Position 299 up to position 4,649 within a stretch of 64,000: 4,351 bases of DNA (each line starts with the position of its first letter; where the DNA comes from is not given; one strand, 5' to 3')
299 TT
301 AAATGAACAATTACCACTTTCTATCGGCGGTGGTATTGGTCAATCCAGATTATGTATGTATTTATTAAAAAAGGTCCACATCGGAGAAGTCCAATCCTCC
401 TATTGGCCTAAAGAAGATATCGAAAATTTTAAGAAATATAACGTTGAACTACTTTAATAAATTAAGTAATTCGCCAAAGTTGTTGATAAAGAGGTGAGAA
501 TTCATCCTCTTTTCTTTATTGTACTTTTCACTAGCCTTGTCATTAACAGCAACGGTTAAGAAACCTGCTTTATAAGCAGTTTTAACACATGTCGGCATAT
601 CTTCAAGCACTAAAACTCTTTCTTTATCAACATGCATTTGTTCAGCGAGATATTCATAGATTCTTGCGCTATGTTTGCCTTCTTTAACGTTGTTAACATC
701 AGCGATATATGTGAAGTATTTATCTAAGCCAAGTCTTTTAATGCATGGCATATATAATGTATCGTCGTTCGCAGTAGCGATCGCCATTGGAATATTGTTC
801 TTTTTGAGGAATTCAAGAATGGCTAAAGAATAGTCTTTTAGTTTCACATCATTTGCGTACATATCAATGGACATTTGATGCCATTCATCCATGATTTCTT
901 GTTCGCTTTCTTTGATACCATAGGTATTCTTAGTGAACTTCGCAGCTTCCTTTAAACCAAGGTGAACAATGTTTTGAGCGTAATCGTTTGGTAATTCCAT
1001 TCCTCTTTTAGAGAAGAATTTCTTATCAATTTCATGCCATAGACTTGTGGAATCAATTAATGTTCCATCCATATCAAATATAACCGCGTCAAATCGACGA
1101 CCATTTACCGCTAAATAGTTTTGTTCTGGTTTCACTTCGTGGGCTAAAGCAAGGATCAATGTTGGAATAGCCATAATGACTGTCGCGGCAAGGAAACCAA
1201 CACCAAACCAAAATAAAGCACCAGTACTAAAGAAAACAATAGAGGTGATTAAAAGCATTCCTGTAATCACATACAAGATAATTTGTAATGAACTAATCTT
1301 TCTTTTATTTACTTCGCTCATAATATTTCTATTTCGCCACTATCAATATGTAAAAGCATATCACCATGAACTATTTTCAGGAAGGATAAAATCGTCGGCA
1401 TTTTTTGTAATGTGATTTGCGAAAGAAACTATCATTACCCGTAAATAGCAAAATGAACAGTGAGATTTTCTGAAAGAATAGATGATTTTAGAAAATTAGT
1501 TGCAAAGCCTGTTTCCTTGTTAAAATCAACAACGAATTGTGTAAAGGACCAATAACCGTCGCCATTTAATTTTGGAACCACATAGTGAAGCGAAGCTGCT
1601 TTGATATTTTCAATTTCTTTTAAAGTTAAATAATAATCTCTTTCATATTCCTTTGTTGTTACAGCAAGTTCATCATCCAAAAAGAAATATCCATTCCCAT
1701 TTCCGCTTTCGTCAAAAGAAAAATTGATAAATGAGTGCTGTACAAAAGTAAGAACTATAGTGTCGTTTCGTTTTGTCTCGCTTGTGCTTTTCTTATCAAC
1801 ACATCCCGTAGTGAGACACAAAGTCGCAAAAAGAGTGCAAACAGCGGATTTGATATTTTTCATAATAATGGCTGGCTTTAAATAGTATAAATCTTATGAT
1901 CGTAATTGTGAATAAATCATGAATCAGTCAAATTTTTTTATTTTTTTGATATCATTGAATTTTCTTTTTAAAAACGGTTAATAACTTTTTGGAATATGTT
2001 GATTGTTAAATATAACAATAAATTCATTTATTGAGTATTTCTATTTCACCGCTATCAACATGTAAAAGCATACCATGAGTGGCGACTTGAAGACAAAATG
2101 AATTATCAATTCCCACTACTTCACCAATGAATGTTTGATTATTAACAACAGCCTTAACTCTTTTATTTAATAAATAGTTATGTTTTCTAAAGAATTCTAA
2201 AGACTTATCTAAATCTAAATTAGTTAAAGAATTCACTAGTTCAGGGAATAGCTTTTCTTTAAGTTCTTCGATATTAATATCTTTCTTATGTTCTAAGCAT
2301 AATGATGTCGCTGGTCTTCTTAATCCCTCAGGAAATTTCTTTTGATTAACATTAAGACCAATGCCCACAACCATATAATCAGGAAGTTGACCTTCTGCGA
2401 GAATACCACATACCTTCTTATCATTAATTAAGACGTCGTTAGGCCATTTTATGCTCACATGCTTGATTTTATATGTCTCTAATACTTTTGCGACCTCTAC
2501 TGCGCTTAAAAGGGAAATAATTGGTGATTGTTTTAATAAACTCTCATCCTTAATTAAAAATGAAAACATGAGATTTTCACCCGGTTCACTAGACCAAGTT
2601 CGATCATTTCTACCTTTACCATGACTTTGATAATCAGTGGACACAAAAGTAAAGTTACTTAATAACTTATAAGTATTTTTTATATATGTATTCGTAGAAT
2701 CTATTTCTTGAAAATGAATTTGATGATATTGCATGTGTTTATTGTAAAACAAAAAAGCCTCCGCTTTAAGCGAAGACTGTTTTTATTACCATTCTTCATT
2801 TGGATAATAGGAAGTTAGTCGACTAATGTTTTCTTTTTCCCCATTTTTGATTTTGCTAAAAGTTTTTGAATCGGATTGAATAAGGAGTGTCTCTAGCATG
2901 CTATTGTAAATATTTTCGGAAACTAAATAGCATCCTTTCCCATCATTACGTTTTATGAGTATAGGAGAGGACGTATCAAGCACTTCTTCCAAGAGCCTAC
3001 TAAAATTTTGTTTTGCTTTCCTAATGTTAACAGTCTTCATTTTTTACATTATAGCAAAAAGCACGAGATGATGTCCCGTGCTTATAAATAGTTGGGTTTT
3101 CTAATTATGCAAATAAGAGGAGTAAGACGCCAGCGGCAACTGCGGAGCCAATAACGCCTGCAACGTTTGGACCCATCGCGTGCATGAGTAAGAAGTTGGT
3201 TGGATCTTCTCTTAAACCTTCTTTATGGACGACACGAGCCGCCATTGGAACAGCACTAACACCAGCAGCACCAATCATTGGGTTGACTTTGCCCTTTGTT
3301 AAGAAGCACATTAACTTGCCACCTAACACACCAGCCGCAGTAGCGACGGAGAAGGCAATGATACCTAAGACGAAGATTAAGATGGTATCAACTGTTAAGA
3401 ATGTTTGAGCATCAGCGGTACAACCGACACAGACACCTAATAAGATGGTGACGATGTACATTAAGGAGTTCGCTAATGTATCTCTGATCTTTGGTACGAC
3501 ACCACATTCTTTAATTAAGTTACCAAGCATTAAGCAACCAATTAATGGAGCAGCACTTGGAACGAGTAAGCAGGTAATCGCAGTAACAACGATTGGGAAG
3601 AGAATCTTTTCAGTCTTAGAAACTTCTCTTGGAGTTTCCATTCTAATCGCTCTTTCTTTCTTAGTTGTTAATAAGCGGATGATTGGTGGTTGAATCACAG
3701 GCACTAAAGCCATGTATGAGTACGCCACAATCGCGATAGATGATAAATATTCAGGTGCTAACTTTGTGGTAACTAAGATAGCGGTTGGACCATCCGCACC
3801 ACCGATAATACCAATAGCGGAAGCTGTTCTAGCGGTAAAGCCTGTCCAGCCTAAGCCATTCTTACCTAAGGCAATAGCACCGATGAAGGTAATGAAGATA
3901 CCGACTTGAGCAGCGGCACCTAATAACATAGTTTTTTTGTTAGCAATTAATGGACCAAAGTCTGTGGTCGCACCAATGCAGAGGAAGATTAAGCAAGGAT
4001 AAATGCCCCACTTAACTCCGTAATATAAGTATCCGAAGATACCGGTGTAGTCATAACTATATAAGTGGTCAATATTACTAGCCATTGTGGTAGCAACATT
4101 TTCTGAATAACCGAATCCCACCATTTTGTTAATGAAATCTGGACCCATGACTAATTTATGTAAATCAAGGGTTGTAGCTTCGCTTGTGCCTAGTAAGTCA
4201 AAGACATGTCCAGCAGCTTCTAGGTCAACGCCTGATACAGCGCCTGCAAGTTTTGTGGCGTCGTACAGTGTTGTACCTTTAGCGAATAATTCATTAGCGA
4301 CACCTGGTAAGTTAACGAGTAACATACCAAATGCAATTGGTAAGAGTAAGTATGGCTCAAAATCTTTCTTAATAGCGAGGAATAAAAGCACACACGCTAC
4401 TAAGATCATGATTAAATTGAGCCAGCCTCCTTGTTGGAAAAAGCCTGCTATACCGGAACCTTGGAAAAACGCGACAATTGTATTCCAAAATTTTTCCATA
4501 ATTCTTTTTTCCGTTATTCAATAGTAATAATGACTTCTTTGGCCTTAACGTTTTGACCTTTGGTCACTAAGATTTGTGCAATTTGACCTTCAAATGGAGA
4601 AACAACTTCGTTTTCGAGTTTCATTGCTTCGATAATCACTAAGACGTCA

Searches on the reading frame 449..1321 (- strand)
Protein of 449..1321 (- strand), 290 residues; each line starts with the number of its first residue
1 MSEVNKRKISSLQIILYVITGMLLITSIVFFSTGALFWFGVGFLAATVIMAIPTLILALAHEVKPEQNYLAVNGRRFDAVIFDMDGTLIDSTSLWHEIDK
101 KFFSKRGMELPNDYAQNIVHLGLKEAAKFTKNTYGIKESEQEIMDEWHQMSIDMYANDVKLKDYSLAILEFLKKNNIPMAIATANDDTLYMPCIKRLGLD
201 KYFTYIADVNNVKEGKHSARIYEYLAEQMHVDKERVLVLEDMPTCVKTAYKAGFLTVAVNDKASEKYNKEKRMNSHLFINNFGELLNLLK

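Call 52: search_protein_families(library=pfam, proteins=[window:449-1321:-], max_evalue=0.00001)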
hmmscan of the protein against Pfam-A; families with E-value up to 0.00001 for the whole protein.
window:449-1321:- (290 aa): 3 families
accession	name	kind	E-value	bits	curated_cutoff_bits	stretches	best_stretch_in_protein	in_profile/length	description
PF13419.12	HAD_2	-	1.2e-26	94.4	23.8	1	80-259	1-178/178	Haloacid dehalogenase-like hydrolase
PF00702.32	Hydrolase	-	2.1e-21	77.6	26.4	1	78-244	2-182/191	haloacid dehalogenase-like hydrolase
PF12710.13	HAD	-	3.7e-06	27.9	27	1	80-230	1-168/189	haloacid dehalogenase-like hydrolase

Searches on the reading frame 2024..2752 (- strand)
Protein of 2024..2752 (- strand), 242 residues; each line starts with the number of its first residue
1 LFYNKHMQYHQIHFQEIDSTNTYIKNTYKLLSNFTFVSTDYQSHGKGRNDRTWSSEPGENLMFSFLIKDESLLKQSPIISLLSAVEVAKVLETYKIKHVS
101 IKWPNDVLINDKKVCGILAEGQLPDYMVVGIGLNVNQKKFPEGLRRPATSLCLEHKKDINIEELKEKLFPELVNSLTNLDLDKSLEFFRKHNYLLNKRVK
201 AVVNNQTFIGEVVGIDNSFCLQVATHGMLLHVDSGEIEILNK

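Call 52: search_protein_families(library=pfam, proteins=[window:2024-2752:-], max_evalue=0.00001)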
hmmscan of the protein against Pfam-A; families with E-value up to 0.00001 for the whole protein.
window:2024-2752:- (242 aa): 1 family
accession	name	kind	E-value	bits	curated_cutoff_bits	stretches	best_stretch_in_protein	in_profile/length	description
PF03099.24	BPL_LplA_LipB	-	4.8e-18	65.8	21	1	17-134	5-133/133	Biotin/lipoate A/B protein ligase family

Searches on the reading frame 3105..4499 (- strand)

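Call 52: search_protein_families(library=pfam, proteins=[window:3105-4499:-], max_evalue=0.00001)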
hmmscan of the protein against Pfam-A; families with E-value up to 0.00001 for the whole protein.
window:3105-4499:- (464 aa): 1 family
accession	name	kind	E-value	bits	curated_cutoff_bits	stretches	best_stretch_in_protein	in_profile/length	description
PF03977.18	OAD_beta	-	5.2e-154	512.9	31.6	1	28-462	2-348/349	Na+-transporting oxaloacetate decarboxylase beta subunit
